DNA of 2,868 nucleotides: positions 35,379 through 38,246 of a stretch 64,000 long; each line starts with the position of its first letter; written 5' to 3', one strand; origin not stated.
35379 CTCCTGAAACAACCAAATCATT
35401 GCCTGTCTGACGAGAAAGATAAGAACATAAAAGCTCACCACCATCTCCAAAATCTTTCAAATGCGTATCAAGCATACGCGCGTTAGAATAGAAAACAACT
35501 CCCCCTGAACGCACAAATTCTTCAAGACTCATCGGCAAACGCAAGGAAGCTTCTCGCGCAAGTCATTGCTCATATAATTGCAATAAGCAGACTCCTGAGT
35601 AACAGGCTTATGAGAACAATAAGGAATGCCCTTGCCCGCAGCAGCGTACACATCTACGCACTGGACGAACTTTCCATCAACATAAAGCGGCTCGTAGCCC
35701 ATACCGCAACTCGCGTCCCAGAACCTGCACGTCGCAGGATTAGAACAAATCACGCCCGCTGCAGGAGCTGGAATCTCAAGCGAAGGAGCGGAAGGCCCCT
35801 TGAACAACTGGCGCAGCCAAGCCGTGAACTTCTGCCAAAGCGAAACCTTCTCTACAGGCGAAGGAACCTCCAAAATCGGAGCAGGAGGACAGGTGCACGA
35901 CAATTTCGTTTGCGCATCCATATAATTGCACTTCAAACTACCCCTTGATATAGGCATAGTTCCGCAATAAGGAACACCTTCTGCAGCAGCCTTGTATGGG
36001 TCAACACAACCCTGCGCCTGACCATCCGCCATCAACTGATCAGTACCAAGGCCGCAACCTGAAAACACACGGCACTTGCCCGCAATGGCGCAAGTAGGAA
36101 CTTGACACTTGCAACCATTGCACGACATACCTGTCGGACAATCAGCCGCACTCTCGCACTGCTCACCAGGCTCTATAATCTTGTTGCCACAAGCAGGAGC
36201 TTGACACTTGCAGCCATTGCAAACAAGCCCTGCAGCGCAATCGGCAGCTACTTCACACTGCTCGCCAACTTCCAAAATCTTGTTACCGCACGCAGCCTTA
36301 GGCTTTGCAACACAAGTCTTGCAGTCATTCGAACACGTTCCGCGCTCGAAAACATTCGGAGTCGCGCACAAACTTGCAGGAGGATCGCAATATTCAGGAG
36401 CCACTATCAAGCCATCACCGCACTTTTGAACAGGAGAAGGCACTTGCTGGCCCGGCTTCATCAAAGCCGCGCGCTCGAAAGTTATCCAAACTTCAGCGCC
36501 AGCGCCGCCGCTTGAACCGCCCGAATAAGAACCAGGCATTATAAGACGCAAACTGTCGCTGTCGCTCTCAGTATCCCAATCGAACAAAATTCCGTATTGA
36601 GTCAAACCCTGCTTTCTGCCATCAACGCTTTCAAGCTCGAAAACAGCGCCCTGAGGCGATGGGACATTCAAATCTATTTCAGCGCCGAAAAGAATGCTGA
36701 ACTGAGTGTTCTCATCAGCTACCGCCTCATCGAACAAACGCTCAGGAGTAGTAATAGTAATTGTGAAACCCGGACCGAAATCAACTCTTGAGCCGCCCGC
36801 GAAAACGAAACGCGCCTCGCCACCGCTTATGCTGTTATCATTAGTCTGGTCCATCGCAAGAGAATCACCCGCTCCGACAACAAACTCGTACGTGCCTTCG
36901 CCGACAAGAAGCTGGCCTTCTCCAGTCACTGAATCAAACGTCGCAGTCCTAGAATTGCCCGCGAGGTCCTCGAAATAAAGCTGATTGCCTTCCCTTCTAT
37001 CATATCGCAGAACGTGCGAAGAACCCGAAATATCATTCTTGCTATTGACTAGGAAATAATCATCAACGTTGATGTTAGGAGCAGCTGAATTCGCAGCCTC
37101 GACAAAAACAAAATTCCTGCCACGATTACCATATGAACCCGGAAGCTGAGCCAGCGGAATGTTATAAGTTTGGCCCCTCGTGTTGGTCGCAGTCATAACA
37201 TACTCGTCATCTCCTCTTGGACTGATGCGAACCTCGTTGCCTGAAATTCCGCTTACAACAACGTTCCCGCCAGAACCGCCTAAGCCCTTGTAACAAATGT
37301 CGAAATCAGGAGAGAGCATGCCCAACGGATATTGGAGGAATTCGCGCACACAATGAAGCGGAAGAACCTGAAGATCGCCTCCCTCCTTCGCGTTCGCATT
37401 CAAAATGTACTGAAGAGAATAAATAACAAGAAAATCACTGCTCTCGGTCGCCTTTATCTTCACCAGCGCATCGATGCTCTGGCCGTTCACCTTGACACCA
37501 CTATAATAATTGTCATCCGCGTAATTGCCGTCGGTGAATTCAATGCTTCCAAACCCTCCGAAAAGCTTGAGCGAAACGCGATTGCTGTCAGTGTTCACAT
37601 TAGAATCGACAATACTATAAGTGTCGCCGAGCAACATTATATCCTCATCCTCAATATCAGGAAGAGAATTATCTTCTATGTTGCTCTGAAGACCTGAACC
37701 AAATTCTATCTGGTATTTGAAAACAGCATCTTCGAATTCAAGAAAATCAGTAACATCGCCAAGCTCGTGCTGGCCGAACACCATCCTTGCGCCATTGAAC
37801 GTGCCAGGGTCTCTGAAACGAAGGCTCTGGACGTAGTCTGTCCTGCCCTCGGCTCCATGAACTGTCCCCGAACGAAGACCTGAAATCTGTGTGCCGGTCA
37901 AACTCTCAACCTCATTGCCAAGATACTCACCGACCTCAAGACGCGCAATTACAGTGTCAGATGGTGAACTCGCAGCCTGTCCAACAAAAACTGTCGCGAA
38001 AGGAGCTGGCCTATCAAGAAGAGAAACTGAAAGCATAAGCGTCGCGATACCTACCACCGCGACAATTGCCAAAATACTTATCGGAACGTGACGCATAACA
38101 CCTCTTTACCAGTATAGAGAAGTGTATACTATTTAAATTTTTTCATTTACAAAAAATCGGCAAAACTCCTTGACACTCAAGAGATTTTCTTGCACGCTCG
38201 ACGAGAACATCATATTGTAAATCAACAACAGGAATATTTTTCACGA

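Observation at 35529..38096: An 855-aa surface protein has tandem Cys-rich repeats encoded by ~96-nt nucleotide repeats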

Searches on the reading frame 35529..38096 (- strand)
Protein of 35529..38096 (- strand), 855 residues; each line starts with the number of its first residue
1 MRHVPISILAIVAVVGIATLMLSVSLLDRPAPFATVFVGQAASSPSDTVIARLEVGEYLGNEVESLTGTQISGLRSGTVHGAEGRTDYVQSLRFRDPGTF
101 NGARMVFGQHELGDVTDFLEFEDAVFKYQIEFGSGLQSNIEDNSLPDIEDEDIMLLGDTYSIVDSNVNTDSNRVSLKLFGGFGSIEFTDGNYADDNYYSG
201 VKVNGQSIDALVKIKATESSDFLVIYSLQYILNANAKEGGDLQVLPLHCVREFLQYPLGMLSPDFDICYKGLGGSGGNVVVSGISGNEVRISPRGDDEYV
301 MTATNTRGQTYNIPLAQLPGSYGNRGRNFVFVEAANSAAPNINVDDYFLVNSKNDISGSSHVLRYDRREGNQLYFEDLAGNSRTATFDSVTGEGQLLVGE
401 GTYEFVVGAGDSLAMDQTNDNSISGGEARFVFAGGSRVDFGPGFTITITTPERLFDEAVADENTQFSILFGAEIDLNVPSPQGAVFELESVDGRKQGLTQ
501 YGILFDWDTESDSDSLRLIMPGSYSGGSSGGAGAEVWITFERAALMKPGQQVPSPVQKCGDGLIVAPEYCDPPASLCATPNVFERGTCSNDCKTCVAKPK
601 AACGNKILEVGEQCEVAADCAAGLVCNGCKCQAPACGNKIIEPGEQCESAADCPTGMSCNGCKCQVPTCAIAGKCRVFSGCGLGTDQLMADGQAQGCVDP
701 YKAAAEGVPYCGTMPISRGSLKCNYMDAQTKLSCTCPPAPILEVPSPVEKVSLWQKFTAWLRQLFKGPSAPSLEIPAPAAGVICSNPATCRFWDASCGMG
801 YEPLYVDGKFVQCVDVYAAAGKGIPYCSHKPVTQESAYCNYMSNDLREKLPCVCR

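Call 5: search_protein_families(library=pfam, proteins=[window:35529-38096:-], max_evalue=1)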
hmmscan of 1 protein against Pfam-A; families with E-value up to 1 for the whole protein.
window:35529-38096:- (855 aa): 1 family
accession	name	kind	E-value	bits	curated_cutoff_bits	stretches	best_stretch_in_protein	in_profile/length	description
PF13948.11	DUF4215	-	0.12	13.2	27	0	620-663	4-47/47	Domain of unknown function (DUF4215)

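Call 8: search_protein_families(library=ncbifam, proteins=[window:35529-38096:-], max_evalue=1)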
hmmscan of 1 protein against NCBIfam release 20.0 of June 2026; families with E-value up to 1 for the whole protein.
window:35529-38096:- (855 aa): 1 family
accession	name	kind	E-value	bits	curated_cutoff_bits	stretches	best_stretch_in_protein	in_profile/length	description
TIGR02232.1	myxo_disulf_rpt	repeat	0.7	9.8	20.8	0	634-648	2-16/38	cysteine-rich acidic repeat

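Call 9: find_homologous_proteins(query=window:35529-38096:-, max_evalue=0.001)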
Query window:35529-38096:- (855 aa): 61 proteins with E <= 0.001 among 8000 candidates.
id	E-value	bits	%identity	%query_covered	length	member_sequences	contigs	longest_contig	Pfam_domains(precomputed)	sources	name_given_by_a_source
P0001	0.0e+0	1625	95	88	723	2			-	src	-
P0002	0.0e+0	1446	89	83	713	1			-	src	-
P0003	0.0e+0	1247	63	100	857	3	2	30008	-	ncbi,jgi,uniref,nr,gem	ncbi:MAG: hypothetical protein C4541_11635 [Candidatus Auribacter fodinae]|uniref:Disintegrin domain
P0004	0.0e+0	1240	63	100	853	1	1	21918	-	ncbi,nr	ncbi:hypothetical protein HY489_02220 [Candidatus Woesearchaeota archaeon]|nr:hypothetical protein [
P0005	0.0e+0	1075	64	87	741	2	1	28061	-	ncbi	-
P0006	0.0e+0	1072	55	100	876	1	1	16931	-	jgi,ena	-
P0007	9.4e-274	929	53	92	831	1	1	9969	-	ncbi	-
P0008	7.7e-271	919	53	93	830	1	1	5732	-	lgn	-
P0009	1.6e-265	902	60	78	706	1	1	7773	-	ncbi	-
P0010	1.2e-259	882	59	78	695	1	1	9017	-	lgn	-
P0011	3.1e-259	881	60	78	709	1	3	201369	-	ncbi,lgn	-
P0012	4.3e-258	877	58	78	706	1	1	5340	-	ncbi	-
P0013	3.5e-257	874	58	78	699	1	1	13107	-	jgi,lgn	-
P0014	1.7e-256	872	59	78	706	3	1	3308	-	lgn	-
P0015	8.2e-256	870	57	79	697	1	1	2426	-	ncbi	-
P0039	1.8e-237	809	55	78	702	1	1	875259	-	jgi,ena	-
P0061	1.2e-27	115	28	42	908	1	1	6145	PF05124.18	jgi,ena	-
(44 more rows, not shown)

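Call 10: search_solved_structures(query=window:35529-38096:-, max_evalue=1, show_alignments=2)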
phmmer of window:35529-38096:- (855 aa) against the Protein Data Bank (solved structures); distinct sequences matched with E-value up to 1: 1.
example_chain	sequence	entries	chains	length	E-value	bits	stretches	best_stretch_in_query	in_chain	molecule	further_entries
5jvb_A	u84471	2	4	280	0.3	12.4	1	362-433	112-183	Phosphonate ABC transporter, periplasmic phosphonate-binding protein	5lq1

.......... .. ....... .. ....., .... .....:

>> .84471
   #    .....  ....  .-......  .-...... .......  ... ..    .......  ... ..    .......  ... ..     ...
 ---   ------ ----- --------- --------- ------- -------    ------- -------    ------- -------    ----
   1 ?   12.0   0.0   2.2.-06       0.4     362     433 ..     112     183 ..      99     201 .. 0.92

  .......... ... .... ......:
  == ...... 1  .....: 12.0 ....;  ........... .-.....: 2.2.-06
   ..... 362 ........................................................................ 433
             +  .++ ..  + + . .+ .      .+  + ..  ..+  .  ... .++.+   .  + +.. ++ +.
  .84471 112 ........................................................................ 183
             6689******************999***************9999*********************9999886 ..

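Call 14: find_encoding_contigs(protein=P0001, flank=5000, max_places=4)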
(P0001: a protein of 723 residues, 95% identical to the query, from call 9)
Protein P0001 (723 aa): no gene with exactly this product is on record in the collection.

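Call 15: find_encoding_contigs(protein=P0002, flank=5000, max_places=4)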
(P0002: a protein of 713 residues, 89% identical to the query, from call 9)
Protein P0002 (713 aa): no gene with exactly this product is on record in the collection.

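Call 16: find_related_loci(query=A1, collection=genome_contigs, flank=6000)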
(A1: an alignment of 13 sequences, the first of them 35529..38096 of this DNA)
Query A1 (855 aa) in genome_contigs; peptide patterns used: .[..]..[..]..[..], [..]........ (x = any residue, [..] = any of these).
126 stretches matched a pattern; 19 encode a relative of the query (tblastn E <= 1e-3); 17 distinct loci.
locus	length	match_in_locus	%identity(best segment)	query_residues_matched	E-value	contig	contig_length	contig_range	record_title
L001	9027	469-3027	63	2-855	0e+0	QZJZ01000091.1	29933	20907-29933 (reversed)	MAG: Candidatus Auribacter fodinae isolate SURF_26 Ga0104751_1002286, whole genome shotgun sequence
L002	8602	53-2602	63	2-854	0e+0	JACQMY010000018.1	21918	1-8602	MAG: Candidatus Woesearchaeota archaeon isolate NC_groundwater_1241_Ag_S-0.1um_45_47 S_p1_S3_coassembly_k141_785354, who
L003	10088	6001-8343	51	1-854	0e+0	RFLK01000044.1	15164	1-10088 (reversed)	MAG: Candidatus Woesearchaeota archaeon isolate J152 k99_488910, whole genome shotgun sequence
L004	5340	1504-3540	58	1-668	0e+0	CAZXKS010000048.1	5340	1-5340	MAG TPA_asm: uncultured Methanosarcinales archaeon isolate SRP119689_co1_299 genome assembly, contig: NODE_25744_length_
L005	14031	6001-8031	57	1-664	0e+0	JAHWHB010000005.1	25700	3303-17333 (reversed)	MAG: Candidatus Woesearchaeota archaeon isolate FT1_394 k127_1560276, whole genome shotgun sequence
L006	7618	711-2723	56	1-664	0e+0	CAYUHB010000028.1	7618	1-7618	MAG TPA_asm: uncultured Methanosarcinales archaeon isolate binchicken_co119_486 genome assembly, contig: NODE_14041_leng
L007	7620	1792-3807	56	1-664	0e+0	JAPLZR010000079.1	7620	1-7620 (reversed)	MAG: Candidatus Woesearchaeota archaeon isolate LacPavin_0920_SED4_MAG_42_9 LacPavin_0920_SED4_scaffold_1338043, whole g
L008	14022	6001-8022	55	1-664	0e+0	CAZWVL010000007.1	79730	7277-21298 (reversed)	MAG TPA_asm: uncultured Methanosarcinales archaeon isolate SRP119689_co1_4 genome assembly, contig: NODE_305_length_7973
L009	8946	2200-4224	54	1-664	0e+0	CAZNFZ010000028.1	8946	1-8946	MAG TPA_asm: uncultured Methanosarcinales archaeon isolate binchicken_co165_133 genome assembly, contig: k141_184013, wh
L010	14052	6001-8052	53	1-674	0e+0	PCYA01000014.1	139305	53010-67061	MAG: Candidatus Woesearchaeota archaeon CG10_big_fil_rev_8_21_14_0_10_37_12 CG10_8_21_14_0.10_scaffold_391_c, whole geno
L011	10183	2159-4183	53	1-664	0e+0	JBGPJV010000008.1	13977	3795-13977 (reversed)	MAG: Candidatus Nanoarchaeia archaeon isolate OBJ_0618_7090110_300 k141_2147297_length_13977_cov_10.3122, whole genome s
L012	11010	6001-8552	63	2-855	0e+0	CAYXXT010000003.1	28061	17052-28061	MAG TPA_asm: uncultured Methanosarcinales archaeon isolate SRP178908_co2_264 genome assembly, contig: NODE_545_length_28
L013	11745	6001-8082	54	1-679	0e+0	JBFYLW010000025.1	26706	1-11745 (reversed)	MAG: Nanoarchaeota archaeon isolate PPR_0046 PPR_0046.fa_k121_657115, whole genome shotgun sequence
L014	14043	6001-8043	55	1-668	0e+0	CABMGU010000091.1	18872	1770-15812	uncultured archaeon isolate LFW-252_3 genome assembly, contig: LFW2523_91, whole genome shotgun sequence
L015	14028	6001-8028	54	1-664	0e+0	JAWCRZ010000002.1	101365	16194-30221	MAG: Candidatus Woesearchaeota archaeon isolate JZ-2_202007_bins_87 JZ-2_202007_bins_87_scaffold_2, whole genome shotgun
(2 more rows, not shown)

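Call 17: find_related_loci(query=window:35529-38096:-, collection=metagenome_contigs, flank=6000)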
Query window:35529-38096:- (855 aa) in metagenome_contigs; peptide patterns used: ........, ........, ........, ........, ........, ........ (x = any residue, [..] = any of these).
22 stretches matched a pattern; 1 encode a relative of the query (tblastn E <= 1e-3); 1 distinct loci.
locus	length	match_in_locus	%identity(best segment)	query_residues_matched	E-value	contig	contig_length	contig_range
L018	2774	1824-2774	100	1-317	0e+0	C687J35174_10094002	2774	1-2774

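Call 20: search_protein_families(library=pfam, alignment_id=A2, max_evalue=0.1)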
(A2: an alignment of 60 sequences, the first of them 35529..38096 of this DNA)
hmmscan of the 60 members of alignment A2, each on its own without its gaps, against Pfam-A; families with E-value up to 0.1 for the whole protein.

A. member 1, window:35529-38096:- (855 aa): 0 families

B. families by the number of members that match (of 60 scanned): 7 families
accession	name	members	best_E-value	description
PF13948.11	DUF4215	4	0.0013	Domain of unknown function (DUF4215)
PF07482.16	DUF1522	2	0.03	Domain of Unknown Function (DUF1522)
PF05124.17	S_layer_C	1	1e-12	S-layer like family, outer domain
PF16101.10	PRIMA1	1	0.039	Proline-rich membrane anchor 1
PF11213.13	DUF3006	1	0.056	Protein of unknown function (DUF3006)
PF25548.1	DUF7926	1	0.061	Domain of unknown function (DUF7926)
PF00036.39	EF-hand_1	1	0.093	EF hand domain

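Call 21: search_solved_structures(query=A2, max_evalue=1, show_alignments=3)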
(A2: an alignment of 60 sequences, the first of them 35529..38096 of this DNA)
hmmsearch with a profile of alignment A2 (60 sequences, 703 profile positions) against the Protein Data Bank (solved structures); distinct sequences matched with E-value up to 1: 0.

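Call 23: search_protein_families(library=pfam, proteins=[P0061], max_evalue=1)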
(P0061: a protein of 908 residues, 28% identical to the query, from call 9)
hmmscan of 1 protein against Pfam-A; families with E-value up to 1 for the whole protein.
P0061 (908 aa): 2 families
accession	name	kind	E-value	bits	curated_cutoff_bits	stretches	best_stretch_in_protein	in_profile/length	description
PF05124.17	S_layer_C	-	1e-12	48.5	23.9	2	347-879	32-172/177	S-layer like family, outer domain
PF25548.1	DUF7926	-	0.061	13.9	33.5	1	295-388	28-122/181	Domain of unknown function (DUF7926)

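Call 27: predict_structure(alignment_id=A2)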
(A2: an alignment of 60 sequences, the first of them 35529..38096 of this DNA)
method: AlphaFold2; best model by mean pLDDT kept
length: 855 residues; sequences in the alignment: 60
mean_pLDDT: 80.5   pTM: 0.44
mean pLDDT of the five models: 80.5, 80.2, 79.1, 78.3, 78.1
residues with pLDDT >= 90: 401; 70-90: 280; 50-70: 50; < 50: 124
segments of 3 or more residues with pLDDT < 50: 1-3, 23-43, 275-283, 523-531, 550-553, 668-671, 713-723, 733-750, 766-785, 829-840, 845-847, 849-851, 853-855
pLDDT, mean of each block of 10 residues (from residue 1): 62 79 45 35 67 89 90 92 89 94 92 89 97 95 94 94 95 96 94 96 94 96 97 94 94 94 94 50 65 94 90 96 97 97 98 94 98 95 95 96 97 98 97 94 95 87 95 93 83 88 91 91 44 82 73 65 79 81 80 85 74 85 83 74 81 83 67 73 82 84 80 42 49 43 36 76 59 33 54 79 80 86 66 38 48 47
secondary structure, 60 per line:
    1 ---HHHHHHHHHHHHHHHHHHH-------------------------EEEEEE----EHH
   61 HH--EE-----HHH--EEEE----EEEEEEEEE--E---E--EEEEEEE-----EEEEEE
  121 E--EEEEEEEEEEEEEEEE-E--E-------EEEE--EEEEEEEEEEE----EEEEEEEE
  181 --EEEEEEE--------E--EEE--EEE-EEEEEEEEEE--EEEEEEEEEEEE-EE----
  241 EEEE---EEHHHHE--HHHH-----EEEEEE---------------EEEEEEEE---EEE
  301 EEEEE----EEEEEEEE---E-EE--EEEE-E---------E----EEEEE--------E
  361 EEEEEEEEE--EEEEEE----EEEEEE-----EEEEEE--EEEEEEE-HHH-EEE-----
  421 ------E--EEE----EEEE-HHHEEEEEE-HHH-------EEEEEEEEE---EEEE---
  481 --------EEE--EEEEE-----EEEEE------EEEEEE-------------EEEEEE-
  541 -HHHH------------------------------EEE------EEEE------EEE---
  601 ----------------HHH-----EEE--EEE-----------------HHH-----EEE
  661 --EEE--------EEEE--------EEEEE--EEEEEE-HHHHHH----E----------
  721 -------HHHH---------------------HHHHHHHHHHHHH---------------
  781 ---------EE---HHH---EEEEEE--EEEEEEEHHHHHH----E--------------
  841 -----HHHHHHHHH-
elements in order (helices of 4 or more, strands of 3 or more residues): H4-22 E48-53 H59-62 E77-80 E85-93 E103-109 E115-121 E124-139 E152-155 E158-168 E173-180 E183-189 E201-203 E206-208 E210-219 E222-233 E241-244 H250-253 H257-260 E266-271 E287-294 E298-305 E310-317 E327-330 E347-351 E360-369 E372-377 E382-387 E393-398 E401-407 E413-415 E430-432 E437-440 E445-450 E462-470 E474-477 E489-491 E494-498 E504-508 E515-520 E534-539 H542-545 E576-578 E585-588 E595-597 E625-627 E630-632 E658-660 E663-665 E674-677 E686-690 E693-698 H700-705 H728-731 H753-765 E801-806 E809-815 H816-821 H846-854
